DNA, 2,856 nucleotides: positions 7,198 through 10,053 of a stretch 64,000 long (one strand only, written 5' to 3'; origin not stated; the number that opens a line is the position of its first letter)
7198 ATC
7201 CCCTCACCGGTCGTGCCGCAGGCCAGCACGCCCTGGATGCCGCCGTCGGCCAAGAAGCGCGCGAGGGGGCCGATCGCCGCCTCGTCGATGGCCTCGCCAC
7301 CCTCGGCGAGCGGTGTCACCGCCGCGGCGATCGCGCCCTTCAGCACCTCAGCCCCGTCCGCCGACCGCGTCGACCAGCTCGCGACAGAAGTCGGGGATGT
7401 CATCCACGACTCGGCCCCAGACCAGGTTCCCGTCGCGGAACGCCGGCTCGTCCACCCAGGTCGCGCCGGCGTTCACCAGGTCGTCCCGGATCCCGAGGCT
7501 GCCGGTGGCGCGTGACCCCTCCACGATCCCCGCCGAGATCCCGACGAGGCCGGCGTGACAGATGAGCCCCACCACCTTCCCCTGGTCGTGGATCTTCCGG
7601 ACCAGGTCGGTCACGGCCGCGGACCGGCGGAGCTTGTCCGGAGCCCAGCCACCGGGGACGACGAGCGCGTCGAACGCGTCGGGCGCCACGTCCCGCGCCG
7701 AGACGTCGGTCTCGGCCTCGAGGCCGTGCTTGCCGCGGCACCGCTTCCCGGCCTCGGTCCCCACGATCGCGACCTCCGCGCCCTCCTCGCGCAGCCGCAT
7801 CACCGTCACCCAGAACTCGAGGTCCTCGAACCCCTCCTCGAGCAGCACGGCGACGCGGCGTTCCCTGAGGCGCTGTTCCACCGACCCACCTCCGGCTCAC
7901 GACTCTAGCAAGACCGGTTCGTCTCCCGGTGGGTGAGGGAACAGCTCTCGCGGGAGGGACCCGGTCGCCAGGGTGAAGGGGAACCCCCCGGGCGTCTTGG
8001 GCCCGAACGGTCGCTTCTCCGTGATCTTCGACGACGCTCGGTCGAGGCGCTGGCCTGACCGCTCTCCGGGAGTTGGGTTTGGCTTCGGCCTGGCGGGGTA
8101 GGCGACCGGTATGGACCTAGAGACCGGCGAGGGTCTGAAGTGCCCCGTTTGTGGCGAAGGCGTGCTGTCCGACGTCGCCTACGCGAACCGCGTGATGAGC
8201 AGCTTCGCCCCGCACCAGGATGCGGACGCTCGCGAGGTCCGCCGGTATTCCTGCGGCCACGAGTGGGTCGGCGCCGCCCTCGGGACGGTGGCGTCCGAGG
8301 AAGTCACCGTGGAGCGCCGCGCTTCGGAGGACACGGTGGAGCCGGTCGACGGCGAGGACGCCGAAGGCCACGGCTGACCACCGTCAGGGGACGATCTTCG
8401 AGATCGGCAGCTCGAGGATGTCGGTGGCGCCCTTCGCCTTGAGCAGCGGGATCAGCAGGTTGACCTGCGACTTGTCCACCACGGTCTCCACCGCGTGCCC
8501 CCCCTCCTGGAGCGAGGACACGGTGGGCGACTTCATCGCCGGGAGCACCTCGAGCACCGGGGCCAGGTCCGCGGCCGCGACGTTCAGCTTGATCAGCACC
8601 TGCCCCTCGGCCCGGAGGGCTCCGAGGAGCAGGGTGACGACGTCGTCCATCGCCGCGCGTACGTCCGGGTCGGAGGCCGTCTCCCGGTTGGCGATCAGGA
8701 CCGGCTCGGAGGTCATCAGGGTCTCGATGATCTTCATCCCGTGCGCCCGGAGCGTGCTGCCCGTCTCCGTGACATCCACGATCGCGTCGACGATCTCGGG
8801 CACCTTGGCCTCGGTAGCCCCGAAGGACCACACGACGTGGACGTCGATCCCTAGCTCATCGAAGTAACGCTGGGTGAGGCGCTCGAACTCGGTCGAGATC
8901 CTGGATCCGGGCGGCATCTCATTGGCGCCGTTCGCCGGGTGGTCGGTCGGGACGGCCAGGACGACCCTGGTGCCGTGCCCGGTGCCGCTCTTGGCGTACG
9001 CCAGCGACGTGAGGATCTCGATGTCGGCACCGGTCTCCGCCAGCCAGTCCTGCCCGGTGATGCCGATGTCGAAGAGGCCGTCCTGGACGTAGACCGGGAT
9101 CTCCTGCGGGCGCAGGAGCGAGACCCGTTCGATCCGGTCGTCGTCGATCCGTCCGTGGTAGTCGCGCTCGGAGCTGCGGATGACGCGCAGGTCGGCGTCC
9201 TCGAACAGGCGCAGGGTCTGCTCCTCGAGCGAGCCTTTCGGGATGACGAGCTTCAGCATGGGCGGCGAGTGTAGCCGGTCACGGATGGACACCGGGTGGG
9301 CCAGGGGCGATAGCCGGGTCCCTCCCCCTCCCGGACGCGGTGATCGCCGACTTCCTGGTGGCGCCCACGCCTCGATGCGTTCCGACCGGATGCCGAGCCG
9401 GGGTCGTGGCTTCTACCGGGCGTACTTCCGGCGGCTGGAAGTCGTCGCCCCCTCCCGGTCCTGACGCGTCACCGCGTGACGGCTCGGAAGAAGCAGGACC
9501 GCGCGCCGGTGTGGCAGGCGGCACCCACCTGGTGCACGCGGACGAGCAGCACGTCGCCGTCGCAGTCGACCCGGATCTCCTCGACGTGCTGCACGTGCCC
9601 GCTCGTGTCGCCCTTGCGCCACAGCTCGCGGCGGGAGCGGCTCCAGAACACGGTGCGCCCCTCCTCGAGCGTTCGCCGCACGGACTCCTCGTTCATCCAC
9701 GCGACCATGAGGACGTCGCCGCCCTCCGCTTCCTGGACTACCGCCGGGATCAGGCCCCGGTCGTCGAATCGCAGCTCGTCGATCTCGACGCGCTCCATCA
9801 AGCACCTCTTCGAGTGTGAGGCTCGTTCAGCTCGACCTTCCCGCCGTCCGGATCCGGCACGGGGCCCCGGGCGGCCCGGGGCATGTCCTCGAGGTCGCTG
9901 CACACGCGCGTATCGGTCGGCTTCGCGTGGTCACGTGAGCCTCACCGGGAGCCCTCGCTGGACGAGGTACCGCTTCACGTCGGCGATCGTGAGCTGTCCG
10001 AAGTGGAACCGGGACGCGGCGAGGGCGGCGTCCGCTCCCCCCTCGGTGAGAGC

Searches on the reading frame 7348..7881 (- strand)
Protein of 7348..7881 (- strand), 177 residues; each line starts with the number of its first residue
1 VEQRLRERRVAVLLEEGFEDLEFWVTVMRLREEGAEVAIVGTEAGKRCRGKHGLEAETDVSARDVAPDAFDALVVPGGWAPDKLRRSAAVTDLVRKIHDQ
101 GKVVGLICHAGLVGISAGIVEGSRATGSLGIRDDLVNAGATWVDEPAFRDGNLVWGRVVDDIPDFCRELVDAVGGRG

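Call 32: search_protein_families(library=pfam, proteins=[window:7348-7881:-], max_evalue=0.001)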
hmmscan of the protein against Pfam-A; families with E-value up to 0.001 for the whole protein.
window:7348-7881:- (177 aa): 1 family
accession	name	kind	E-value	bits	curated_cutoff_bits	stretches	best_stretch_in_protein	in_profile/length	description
PF01965.30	DJ-1_PfpI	-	3.2e-46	157.6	26.6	1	8-171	1-164/165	DJ-1/PfpI family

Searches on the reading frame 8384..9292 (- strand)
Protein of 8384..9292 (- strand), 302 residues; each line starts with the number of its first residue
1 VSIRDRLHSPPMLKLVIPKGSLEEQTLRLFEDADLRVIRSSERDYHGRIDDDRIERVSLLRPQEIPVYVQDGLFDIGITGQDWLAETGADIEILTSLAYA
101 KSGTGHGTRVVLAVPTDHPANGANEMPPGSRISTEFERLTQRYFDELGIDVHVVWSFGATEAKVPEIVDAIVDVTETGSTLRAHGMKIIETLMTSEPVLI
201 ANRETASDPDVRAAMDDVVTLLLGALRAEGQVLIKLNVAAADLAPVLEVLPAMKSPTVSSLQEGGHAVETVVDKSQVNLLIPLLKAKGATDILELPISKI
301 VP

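Call 32: search_protein_families(library=pfam, proteins=[window:8384-9292:-], max_evalue=0.001)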
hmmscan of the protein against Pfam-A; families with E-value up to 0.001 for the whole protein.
window:8384-9292:- (302 aa): 2 families
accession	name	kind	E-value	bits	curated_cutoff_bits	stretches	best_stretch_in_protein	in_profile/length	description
PF01634.23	HisG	-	3e-41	141.4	25.5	1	61-220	1-154/158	ATP phosphoribosyltransferase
PF08029.16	HisG_C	-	1.4e-20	73.6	23.5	1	228-299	1-73/73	HisG, C-terminal domain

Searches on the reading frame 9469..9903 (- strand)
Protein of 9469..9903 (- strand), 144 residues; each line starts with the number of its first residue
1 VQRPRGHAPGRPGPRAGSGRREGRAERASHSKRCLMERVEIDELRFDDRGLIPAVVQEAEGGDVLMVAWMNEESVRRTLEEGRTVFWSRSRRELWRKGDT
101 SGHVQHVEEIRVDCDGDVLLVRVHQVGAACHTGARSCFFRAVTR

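Call 32: search_protein_families(library=pfam, proteins=[window:9469-9903:-], max_evalue=0.001)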
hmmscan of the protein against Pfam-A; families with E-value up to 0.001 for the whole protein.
window:9469-9903:- (144 aa): 1 family
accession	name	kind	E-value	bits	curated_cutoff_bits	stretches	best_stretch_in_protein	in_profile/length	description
PF01502.23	PRA-CH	-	1.1e-36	125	27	1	66-139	1-74/74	Phosphoribosyl-AMP cyclohydrolase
